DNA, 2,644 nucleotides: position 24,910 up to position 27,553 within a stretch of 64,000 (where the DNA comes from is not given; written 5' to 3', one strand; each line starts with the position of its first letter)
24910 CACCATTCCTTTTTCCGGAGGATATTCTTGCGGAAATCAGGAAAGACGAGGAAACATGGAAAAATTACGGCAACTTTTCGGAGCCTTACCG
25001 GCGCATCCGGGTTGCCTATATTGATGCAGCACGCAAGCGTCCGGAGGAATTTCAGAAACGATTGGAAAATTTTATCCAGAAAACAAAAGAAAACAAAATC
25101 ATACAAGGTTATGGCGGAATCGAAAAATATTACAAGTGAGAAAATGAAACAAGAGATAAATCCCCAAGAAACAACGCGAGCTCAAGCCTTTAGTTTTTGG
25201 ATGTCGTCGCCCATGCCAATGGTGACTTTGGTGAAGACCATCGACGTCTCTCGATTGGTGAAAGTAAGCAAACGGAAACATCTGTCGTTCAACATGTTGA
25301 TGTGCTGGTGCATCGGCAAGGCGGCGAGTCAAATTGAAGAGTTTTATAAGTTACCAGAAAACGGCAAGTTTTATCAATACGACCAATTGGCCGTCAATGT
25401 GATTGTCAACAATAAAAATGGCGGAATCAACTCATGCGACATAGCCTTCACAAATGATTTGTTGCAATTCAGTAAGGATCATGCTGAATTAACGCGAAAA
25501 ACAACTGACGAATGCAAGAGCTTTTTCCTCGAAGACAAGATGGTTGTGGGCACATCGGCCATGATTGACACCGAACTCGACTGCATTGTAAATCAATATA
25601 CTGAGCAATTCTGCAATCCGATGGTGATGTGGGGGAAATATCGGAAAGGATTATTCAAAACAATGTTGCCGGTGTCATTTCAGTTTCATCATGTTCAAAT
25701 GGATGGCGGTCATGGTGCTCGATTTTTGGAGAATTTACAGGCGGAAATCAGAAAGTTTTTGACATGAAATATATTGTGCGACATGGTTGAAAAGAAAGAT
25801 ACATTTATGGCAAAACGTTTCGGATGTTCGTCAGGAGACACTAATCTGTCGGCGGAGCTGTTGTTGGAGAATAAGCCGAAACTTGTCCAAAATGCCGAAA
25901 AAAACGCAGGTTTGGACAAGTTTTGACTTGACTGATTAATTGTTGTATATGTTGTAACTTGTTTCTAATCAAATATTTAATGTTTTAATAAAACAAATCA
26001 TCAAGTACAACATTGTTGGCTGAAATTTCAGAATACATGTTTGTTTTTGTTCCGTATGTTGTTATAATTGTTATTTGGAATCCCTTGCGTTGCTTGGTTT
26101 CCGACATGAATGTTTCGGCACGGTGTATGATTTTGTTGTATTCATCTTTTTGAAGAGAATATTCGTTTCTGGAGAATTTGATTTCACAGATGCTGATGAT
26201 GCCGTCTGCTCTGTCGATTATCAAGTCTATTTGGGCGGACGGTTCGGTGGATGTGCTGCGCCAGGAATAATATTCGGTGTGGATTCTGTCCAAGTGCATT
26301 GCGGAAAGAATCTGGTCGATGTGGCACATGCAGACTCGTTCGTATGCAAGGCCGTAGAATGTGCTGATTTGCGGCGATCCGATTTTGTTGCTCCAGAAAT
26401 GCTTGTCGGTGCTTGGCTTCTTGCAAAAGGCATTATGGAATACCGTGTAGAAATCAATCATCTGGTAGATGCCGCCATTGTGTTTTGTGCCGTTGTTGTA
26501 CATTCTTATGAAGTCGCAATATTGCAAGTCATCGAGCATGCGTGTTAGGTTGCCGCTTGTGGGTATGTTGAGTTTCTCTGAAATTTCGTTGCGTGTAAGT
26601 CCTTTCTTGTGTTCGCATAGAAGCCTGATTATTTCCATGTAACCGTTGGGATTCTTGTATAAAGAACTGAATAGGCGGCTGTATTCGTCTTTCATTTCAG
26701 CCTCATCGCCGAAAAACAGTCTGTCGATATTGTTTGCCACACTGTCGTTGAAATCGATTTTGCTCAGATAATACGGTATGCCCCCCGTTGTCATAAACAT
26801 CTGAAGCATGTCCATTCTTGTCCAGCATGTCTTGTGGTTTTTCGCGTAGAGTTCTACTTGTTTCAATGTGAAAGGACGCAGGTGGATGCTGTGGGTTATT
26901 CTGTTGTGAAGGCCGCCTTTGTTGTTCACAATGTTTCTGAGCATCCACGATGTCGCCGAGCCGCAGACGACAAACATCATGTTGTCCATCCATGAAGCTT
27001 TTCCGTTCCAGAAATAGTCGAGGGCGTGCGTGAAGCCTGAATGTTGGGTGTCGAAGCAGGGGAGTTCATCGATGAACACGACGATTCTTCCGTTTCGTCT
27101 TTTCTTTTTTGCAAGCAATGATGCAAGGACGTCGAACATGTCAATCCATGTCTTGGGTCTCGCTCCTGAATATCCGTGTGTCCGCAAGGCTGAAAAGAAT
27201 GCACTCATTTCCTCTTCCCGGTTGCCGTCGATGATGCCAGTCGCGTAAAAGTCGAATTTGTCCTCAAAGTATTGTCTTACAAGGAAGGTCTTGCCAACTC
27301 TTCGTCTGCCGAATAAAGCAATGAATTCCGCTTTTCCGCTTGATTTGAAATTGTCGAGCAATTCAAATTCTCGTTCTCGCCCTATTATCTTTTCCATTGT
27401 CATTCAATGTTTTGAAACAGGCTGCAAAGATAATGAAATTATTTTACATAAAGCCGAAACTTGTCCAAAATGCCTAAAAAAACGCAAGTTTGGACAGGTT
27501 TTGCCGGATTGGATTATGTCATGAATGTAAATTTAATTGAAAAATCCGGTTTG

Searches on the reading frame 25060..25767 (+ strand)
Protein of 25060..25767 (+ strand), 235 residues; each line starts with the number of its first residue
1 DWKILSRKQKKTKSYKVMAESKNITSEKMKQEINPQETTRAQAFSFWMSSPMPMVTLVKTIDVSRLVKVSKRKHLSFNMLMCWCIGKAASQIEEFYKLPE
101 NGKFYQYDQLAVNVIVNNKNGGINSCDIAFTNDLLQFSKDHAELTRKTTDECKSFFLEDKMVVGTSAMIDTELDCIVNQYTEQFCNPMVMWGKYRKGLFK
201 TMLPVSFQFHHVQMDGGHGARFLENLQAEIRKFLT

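Call 58: search_protein_families(library=pfam, proteins=[window:25060-25767:+], max_evalue=0.001)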
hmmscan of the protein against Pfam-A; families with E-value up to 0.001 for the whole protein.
window:25060-25767:+ (235 aa): 2 families
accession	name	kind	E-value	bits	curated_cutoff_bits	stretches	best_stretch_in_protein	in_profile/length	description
PF00302.23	CAT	-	1.6e-12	48.3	23.5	1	39-227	12-205/205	Chloramphenicol acetyltransferase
PF00198.28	2-oxoacid_dh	-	0.0008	19.4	23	0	46-120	20-106/232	2-oxoacid dehydrogenases acyltransferase (catalytic domain)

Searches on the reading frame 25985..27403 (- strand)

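Call 4: search_protein_families(library=ncbifam, proteins=[window:25985-27403:-], max_evalue=0.01)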
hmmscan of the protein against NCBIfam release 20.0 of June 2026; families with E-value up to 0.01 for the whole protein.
window:25985-27403:- (472 aa): 1 family
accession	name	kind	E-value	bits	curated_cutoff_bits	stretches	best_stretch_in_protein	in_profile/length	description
NF009152.0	PRK12497.2-4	equivalog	4.5e-05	23.5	111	1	392-461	41-113/114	YraN family protein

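Call 6: search_protein_families(library=pfam, proteins=[window:25985-27403:-], max_evalue=1)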
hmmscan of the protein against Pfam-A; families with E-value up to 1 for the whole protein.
window:25985-27403:- (472 aa): 11 families
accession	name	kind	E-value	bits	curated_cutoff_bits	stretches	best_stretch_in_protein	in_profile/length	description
PF01637.24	ATPase_2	-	9.9e-15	55.4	33.2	1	9-215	4-224/225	ATPase domain predominantly from Archaea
PF13173.12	AAA_14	-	4.5e-08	33.6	27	1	26-181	3-126/129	AAA domain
PF13191.12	AAA_16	-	0.0001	23.3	32.6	1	6-114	2-141/167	AAA ATPase domain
PF14516.12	AAA_35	-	0.0023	17.3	27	1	169-214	192-237/331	AAA-like domain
PF13401.12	AAA_22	-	0.0031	18.3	27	1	25-114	5-93/130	AAA domain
PF03008.20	DUF234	-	0.0051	17.6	22.5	1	335-420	19-95/100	Archaea bacterial proteins of unknown function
PF09339.16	HTH_IclR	-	0.065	13.5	22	1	256-300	6-49/52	IclR helix-turn-helix domain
PF21212.3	Dimerisation2-like_dom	-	0.079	13.8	27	1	257-280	24-47/72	Dimerisation2-like domain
PF08477.19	Roc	-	0.13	13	27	1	28-52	2-26/119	Ras of Complex, Roc, domain of DAPkinase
PF13412.12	HTH_24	-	0.17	11.9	21.9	1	257-283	7-32/48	Winged helix-turn-helix DNA-binding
PF00004.35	AAA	-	0.2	12.6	21.2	1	29-118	2-70/131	ATPase family associated with various cellular activities (AAA)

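Call 56: search_protein_families(library=padloc, proteins=[window:25985-27403:-], max_evalue=0.01)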
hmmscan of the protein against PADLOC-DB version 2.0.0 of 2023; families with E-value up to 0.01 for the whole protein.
window:25985-27403:- (472 aa): 8 families
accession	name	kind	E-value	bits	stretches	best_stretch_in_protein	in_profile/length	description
PDLC04984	PDC-S27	-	1e-175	583.2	1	3-471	1-473/474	-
PDLC04985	PDC-S27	-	6.3e-14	49.8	1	3-281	3-278/484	-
PDLC04787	PDC-S01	-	1.5e-07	28.6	1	2-217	5-191/412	-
PDLC04789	PDC-S01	-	5.8e-07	26.9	1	22-50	14-42/375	-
PDLC04786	PDC-S01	-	9.4e-06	22.6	1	15-116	10-98/439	-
PDLC04788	PDC-S01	-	6.1e-05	20.1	0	14-150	8-121/448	-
PDLC04792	PDC-S01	-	0.00016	18.4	1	15-114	9-95/452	-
PDLC04791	PDC-S01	-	0.004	13.9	0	26-156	20-127/395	-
